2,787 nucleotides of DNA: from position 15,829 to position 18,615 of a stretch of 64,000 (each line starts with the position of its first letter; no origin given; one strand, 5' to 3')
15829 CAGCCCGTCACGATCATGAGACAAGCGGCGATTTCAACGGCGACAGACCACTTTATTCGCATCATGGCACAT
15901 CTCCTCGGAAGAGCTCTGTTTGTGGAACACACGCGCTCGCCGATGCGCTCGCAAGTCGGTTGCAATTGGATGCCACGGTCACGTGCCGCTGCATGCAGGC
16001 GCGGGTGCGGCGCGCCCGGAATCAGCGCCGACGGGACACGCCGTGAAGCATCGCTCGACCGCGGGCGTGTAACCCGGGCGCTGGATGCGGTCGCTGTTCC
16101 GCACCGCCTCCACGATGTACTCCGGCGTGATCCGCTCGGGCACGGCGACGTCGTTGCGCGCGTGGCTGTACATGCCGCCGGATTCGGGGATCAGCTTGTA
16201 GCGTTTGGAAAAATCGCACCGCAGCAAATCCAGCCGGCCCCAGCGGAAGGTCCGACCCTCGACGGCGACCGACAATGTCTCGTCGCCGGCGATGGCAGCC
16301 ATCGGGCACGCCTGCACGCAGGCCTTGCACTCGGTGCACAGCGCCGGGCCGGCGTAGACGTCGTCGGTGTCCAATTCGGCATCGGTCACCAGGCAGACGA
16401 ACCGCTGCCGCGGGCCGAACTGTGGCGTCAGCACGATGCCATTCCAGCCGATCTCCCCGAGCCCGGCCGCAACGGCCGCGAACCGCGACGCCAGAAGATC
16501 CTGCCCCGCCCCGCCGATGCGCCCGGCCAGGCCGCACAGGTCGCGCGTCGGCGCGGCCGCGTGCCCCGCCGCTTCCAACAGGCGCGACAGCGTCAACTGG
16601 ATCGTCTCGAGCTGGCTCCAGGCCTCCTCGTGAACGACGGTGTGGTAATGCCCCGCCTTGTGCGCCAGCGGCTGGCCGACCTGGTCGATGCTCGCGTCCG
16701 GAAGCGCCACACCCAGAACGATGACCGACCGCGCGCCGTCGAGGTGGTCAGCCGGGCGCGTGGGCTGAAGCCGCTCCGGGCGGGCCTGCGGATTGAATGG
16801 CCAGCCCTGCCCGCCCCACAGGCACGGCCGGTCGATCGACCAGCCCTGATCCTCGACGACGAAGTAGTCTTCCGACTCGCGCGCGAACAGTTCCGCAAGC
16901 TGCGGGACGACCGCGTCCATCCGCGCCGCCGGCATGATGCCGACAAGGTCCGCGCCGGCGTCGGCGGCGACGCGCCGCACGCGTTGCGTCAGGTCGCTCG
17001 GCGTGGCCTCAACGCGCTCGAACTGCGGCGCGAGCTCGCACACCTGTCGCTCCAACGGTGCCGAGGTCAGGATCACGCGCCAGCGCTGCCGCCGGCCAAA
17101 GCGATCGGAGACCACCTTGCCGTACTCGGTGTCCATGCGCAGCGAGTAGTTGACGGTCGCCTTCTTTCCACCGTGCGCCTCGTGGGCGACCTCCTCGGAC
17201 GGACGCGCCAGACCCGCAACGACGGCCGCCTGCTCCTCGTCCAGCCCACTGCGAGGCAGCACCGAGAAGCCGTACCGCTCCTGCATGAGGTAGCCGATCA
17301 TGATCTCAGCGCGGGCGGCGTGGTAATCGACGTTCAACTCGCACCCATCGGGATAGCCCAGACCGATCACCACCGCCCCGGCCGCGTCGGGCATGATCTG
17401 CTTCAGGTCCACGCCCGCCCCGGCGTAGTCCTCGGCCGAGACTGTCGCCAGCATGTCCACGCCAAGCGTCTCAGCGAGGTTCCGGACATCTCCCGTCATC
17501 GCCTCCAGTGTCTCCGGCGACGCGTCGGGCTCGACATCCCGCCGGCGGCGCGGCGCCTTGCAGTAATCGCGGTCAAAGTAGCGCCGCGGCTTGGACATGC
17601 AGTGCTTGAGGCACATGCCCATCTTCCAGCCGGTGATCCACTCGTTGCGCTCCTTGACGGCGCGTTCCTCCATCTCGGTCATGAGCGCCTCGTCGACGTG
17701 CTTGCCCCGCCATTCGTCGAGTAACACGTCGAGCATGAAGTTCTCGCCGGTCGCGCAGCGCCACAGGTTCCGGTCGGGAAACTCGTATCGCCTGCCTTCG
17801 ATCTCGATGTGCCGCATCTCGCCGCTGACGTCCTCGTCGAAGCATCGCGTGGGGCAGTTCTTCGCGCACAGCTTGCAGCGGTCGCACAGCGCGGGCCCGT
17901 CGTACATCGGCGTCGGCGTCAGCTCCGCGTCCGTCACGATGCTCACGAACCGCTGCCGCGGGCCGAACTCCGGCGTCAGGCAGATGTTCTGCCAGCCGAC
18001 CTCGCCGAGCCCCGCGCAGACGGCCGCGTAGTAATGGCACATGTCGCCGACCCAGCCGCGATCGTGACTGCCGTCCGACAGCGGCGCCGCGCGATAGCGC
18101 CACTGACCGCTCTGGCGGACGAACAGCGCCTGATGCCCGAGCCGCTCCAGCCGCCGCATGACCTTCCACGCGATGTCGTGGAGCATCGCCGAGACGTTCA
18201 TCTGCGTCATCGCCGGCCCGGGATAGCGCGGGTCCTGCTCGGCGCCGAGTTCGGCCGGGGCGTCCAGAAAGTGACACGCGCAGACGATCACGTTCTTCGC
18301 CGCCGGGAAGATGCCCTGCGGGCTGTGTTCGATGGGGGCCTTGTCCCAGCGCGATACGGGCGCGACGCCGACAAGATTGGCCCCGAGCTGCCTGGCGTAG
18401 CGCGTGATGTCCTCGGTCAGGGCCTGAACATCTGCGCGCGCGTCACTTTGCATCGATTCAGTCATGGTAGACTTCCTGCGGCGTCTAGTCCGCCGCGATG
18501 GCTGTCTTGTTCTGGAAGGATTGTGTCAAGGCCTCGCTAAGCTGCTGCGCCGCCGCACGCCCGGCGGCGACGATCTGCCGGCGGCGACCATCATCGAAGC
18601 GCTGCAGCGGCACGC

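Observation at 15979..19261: Tandem-duplicated QueG/reductive-dehalogenase-like Fe-S enzyme transcribed with an IclR regulator, a lipoprotein and a GH55 hydrolase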

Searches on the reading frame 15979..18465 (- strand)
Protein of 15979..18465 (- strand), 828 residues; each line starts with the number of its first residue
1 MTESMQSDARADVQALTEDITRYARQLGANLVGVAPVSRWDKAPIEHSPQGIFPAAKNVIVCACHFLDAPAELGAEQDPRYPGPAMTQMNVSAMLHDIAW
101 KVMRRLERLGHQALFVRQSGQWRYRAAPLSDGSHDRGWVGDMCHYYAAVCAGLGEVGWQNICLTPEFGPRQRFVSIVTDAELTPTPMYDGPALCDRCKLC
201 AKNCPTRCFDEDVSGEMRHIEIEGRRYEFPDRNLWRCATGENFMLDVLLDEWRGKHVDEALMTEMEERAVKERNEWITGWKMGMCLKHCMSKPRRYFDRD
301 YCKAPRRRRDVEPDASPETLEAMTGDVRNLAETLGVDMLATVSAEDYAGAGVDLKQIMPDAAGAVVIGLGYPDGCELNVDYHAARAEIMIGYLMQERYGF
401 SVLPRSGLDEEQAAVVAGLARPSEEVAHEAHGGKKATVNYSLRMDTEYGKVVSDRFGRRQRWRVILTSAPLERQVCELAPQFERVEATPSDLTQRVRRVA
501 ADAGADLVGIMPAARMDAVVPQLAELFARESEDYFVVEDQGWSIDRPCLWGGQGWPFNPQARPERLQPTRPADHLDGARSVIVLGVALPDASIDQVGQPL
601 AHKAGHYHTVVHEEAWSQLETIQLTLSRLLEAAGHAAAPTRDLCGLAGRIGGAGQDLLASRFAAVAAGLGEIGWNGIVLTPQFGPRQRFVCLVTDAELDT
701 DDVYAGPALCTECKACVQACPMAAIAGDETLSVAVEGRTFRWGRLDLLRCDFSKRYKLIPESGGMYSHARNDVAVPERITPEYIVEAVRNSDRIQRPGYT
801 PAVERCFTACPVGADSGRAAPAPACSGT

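Call 3: search_protein_families(library=pfam, proteins=[window:15979-18465:-], max_evalue=0.1)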
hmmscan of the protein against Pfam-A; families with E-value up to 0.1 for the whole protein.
window:15979-18465:- (828 aa): 11 families
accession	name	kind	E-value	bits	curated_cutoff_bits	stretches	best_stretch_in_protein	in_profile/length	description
PF13237.11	Fer4_10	-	1.4e-07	31.8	25.5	2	704-725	3-22/53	4Fe-4S dicluster domain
PF00037.32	Fer4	-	1.7e-06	28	21.1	1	707-725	5-23/24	4Fe-4S binding domain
PF13187.11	Fer4_9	-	6.1e-06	26.6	27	2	709-725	36-52/52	4Fe-4S dicluster domain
PF12838.12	Fer4_7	-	6.3e-06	27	27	1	710-814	2-52/52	4Fe-4S dicluster domain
PF13484.11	Fer4_16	-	3.7e-05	24.8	30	2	710-728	2-20/66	4Fe-4S double cluster binding domain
PF13183.11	Fer4_8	-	0.00022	22.1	27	1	699-722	43-66/68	4Fe-4S dicluster domain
PF12800.12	Fer4_4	-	0.00052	20.6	24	1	707-722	1-16/17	4Fe-4S binding domain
PF12797.12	Fer4_2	-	0.0052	17.1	24.5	1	708-721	8-21/22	4Fe-4S binding domain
PF08331.15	QueG_DUF1730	-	0.0077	16.6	25.1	0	48-75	3-28/77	Epoxyqueuosine reductase QueG, DUF1730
PF12798.12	Fer4_3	-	0.031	15.5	27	0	710-724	1-15/15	4Fe-4S binding domain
PF12837.12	Fer4_6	-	0.081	13.4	25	0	707-725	6-24/24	4Fe-4S binding domain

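Call 4: search_protein_families(library=ncbifam, proteins=[window:15979-18465:-], max_evalue=0.1)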
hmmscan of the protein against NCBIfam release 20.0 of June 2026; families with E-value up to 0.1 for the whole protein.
window:15979-18465:- (828 aa): 18 families
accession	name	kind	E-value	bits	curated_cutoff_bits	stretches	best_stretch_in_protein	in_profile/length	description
TIGR02486.1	RDH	subfamily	2e-25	90.3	160.35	2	147-213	156-226/314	reductive dehalogenase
TIGR00276.1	TIGR00276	equivalog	4.2e-16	58.9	200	2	660-731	133-202/337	tRNA epoxyqueuosine(34) reductase QueG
TIGR01971.1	NuoI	subfamily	0.00015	21.3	113.05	0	709-734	82-107/121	NADH-quinone oxidoreductase, chain I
NF045874.1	Vhu_polyferre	exception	0.00028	19.7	600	0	703-726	324-347/381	F420-non-reducing hydrogenase associated-polyferredoxin VhuB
TIGR01944.1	rnfB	subfamily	0.00039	20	68.7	1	705-729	110-134/190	RnfABCDGE type electron transport complex subunit B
NF038196.1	ferrodoxin_EFR1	subfamily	0.0024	18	75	1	709-726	213-230/242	EFR1 family ferrodoxin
NF045490.1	FdxA_Protbact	equivalog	0.0025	18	135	0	707-732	37-62/104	ferredoxin FdxA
TIGR02060.1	aprB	equivalog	0.0059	16.5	135.65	1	705-727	42-64/132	adenylyl-sulfate reductase subunit beta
NF006221.0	PRK08348.1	subfamily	0.012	15.3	124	0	709-727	76-94/136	NADH-plastoquinone oxidoreductase subunit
NF040864.1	HgcB_ferredoxin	equivalog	0.017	14.9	99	1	707-729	43-65/93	mercury methylation ferredoxin HgcB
NF009053.0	PRK12387.1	subfamily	0.024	14.4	204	1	708-755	38-80/180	formate hydrogenlyase complex iron-sulfur subunit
NF043039.1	HgcAB_like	equivalog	0.031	13.9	285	0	704-725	328-349/350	HgcAB-like fusion protein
NF004616.0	PRK05950.1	subfamily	0.034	13.3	228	0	704-742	143-181/238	succinate dehydrogenase iron-sulfur subunit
NF004536.0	PRK05888.1-1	equivalog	0.035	13.4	212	0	188-214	54-80/180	NADH-quinone oxidoreductase subunit NuoI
NF045480.1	FdxA_Actino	equivalog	0.056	13.7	125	0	703-732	33-62/107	ferredoxin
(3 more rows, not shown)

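Call 6: search_solved_structures(query=window:15979-18465:-, max_evalue=1, show_alignments=3)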
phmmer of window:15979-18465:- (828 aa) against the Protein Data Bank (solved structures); distinct sequences matched with E-value up to 1: 6.
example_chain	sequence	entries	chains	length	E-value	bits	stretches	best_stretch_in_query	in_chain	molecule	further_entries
8q4h_A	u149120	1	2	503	1.7e-11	46.5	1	652-729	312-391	Tetrachloroethene reductive dehalogenase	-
4uqu_A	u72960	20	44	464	1.1e-10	43.8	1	148-212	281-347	TETRACHLOROETHENE REDUCTIVE DEHALOGENASE CATALYTIC SUBUNIT PCEA | TETRACHLOROETHENE REDUCTIVE DEHALOGENASE CATALYTIC SUBUNIT | Tetrachloroethene reductive dehal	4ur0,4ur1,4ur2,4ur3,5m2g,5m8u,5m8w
5d6s_A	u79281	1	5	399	9.9e-08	34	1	658-758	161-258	Epoxyqueuosine reductase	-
5d08_A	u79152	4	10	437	0.011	17.3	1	658-728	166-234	Epoxyqueuosine reductase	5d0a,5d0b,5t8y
5t5i_G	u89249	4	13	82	0.37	12.3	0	705-729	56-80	Tungsten formylmethanofuran dehydrogenase subunit fwdG | Tungsten formylmethanofuran dehydrogenase, subunit G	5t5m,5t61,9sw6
1h98_A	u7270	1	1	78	0.42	12.1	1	691-730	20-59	FERREDOXIN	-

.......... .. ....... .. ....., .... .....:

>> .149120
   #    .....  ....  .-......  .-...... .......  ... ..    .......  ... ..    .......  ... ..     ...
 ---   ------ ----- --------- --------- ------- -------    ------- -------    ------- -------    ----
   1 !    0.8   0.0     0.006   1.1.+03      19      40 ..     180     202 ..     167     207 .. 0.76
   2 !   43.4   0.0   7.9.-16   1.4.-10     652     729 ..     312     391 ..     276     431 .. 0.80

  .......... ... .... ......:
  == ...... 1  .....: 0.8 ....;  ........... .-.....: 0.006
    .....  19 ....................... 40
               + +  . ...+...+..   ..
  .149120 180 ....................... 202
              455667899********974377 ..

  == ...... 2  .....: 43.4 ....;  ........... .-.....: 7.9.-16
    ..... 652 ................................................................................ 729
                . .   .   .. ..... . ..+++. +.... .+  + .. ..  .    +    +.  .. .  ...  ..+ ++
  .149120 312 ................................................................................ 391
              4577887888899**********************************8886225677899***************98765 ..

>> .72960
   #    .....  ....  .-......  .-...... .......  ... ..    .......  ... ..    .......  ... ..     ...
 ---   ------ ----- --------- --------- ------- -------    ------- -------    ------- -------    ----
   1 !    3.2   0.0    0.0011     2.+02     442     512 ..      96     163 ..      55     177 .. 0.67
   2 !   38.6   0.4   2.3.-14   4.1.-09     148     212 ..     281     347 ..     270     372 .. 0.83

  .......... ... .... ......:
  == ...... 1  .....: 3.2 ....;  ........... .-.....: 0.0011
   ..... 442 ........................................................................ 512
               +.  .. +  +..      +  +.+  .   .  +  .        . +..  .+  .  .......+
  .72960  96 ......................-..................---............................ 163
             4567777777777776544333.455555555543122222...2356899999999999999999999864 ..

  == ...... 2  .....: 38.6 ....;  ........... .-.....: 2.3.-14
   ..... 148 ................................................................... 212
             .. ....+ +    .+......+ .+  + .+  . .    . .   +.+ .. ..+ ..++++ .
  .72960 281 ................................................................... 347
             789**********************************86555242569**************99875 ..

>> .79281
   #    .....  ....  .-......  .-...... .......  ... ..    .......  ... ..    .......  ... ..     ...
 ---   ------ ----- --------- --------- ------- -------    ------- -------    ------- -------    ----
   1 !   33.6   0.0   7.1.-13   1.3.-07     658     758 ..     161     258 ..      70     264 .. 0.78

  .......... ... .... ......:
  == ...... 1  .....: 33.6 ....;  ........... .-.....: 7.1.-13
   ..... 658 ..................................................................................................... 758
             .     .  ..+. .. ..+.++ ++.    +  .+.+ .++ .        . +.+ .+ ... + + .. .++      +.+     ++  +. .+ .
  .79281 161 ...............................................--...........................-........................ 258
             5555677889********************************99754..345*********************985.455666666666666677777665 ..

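Call 7: find_homologous_proteins(query=window:15979-18465:-, max_evalue=0.001)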
Query window:15979-18465:- (828 aa): 252 proteins with E <= 0.001 among 8000 candidates; the best 120 are listed.
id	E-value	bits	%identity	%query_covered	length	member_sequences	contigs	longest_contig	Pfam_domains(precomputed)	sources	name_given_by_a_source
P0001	0.0e+0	1940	100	100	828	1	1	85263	PF00037.33,PF12838.13,PF13237.12,PF13187.12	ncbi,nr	ncbi:MAG: 4Fe-4S dicluster domain-containing protein [Phycisphaerae bacterium]|nr:4Fe-4S dicluster d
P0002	0.0e+0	1619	84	96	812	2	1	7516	PF00037.33,PF13484.12,PF13237.12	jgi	jgi:epoxyqueuosine reductase QueG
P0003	0.0e+0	1593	84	96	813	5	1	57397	PF00037.33,PF13237.12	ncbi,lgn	-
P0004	0.0e+0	1576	80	98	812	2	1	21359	PF00037.33,PF13484.12,PF12838.13,PF13237.12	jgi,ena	-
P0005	0.0e+0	1177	65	96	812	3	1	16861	PF00037.33,PF13484.12,PF12838.13,PF13237.12,PF13187.12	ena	-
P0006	0.0e+0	1127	62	96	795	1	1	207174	PF00037.33,PF13484.12,PF12838.13,PF13237.12,PF13183.12,PF13187.12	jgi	jgi:epoxyqueuosine reductase QueG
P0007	0.0e+0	1089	59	96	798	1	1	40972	PF12837.13,PF00037.33,PF13484.12,PF13237.12,PF13183.12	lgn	-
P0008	0.0e+0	1062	58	96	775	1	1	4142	PF08331.16,PF13237.12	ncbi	-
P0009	0.0e+0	1044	57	97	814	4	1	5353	PF00037.33,PF13484.12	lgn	-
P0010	0.0e+0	1023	56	97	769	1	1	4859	PF08331.16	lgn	-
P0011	9.8e-298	1008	55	97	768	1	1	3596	-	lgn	-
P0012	3.4e-293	993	55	97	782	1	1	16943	PF12837.13,PF00037.33,PF12838.13,PF08331.16,PF13237.12,PF13187.12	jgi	-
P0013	1.0e-292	992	55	96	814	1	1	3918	-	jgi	jgi:epoxyqueuosine reductase QueG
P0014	4.2e-282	957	54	96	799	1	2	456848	PF08331.16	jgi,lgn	jgi:epoxyqueuosine reductase QueG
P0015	2.3e-272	924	53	96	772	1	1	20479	PF12838.13,PF13237.12,PF13187.12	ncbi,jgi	jgi:epoxyqueuosine reductase QueG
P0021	1.1e-239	816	45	96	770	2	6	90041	PF00037.33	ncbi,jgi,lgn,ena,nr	ncbi:MAG TPA: 4Fe-4S binding protein [bacterium]|nr:4Fe-4S binding protein [bacterium] HOM26074.1 4F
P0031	1.3e-203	697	42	96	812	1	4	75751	PF13187.12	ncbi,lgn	-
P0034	1.2e-196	674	42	96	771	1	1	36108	PF12837.13,PF00037.33,PF13484.12,PF12838.13,PF13237.12,PF13187.12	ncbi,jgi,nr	ncbi:MAG: 4Fe-4S binding protein [Clostridiales Family XIII bacterium]|jgi:epoxyqueuosine reductase 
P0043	4.6e-165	569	37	96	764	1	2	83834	PF00037.33,PF13484.12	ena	-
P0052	1.2e-155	538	35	96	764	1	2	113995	PF13187.12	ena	-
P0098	4.6e-123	430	33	96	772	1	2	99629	PF12838.13,PF13237.12,PF13187.12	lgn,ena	-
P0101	1.6e-122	429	33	96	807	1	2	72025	-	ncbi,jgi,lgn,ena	ncbi:MAG: hypothetical protein WCV67_05865 [Victivallaceae bacterium]|jgi:epoxyqueuosine reductase Q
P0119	2.7e-118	415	34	96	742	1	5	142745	-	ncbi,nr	ncbi:MAG: hypothetical protein KJ964_07590 [Verrucomicrobia bacterium]|nr:hypothetical protein [Verr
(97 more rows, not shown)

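Call 8: find_encoding_contigs(protein=P0001, flank=10000, max_places=3)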
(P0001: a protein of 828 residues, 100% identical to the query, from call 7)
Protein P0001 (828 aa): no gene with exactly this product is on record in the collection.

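Call 10: find_encoding_contigs(protein=P0003, flank=10000, max_places=2)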
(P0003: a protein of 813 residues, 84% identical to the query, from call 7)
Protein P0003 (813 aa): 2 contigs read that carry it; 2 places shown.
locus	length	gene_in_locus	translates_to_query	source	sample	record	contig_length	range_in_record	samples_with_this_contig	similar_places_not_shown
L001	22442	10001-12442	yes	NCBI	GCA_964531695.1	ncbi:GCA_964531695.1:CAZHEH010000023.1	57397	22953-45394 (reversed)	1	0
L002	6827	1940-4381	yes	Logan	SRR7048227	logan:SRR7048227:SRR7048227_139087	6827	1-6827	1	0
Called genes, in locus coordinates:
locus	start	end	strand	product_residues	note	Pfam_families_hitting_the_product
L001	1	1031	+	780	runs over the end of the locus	PF13290:CHB_HEX_C_1, PF13287:Fn3_assoc (weak), PF07691:PA14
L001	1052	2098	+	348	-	PF00356:LacI, PF00532:Peripla_BP_1, PF13377:Peripla_BP_3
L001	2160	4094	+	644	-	PF01839:FG-GAP (faint), PF13517:FG-GAP_3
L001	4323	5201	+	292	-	-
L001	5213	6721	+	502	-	-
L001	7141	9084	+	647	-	PF07602:DUF1565 (faint), PF22842:Pel9A-like_beta_helix, PF13229:Beta_helix, PF05048:NosD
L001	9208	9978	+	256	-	PF09339:HTH_IclR, PF01614:IclR_C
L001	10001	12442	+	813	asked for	PF00037:Fer4 (faint), PF13237:Fer4_10 (faint)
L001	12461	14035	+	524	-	-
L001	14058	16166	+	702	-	PF07602:DUF1565 (faint), PF22842:Pel9A-like_beta_helix (weak), PF05048:NosD, PF13229:Beta_helix, PF05048:NosD (weak)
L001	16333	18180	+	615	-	PF12708:Pect-lyase_RHGA_epim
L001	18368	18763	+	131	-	-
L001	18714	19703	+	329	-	-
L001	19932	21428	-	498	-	PF00884:Sulfatase, PF01663:Phosphodiest (faint), PF16347:SGSH_C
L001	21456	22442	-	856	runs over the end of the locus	PF11721:Malectin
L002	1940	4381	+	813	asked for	PF00037:Fer4 (faint), PF13237:Fer4_10 (faint)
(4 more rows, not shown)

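Call 11: find_encoding_contigs(protein=P0006, flank=10000, max_places=2)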
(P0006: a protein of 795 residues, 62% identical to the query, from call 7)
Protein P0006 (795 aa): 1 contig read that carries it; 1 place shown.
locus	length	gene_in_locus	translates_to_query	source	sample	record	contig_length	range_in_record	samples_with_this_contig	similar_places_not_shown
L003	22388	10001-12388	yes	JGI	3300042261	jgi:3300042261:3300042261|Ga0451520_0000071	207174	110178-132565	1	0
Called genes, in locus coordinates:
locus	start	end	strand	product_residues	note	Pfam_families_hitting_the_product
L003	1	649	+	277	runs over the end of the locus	PF03781:FGE-sulfatase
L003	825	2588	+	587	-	PF06293:Kdo, PF00069:Pkinase (faint), PF03109:ABC1 (faint), PF07714:PK_Tyr_Ser-Thr (faint), PF06293:Kdo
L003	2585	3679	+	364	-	PF01075:Glyco_transf_9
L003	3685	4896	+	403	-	PF01266:DAO (faint), PF03486:HI0933_like (faint), PF12831:FAD_oxidored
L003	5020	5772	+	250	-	PF07963:N_methyl (weak)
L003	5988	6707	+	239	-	PF07963:N_methyl (weak)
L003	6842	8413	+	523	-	PF13185:GAF_2, PF01590:GAF, PF13492:GAF_3, PF00158:Sigma54_activat, PF14532:Sigma54_activ_2, PF07728:AAA_5, PF25601:AAA_lid_14, PF02954:HTH_8, +2 more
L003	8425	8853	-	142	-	PF05025:RbsD_FucU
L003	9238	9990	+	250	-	PF09339:HTH_IclR, PF01614:IclR_C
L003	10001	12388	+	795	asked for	PF00037:Fer4 (faint), PF13183:Fer4_8 (faint), PF13237:Fer4_10 (faint), PF12838:Fer4_7 (faint), PF13187:Fer4_9 (faint), PF13484:Fer4_16 (faint)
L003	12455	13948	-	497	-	PF05221:AdoHcyase, PF00670:AdoHcyase_NAD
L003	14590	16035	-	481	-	PF01554:MatE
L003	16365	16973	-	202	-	PF01726:LexA_DNA_bind, PF00717:Peptidase_S24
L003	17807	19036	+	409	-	PF00926:DHBP_synthase, PF00925:GTP_cyclohydro2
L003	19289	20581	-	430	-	PF00092:VWA (faint), PF13519:VWA_2 (weak)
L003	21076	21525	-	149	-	PF09685:MamF_MmsF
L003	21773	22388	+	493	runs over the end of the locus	PF05133:SPP1_portal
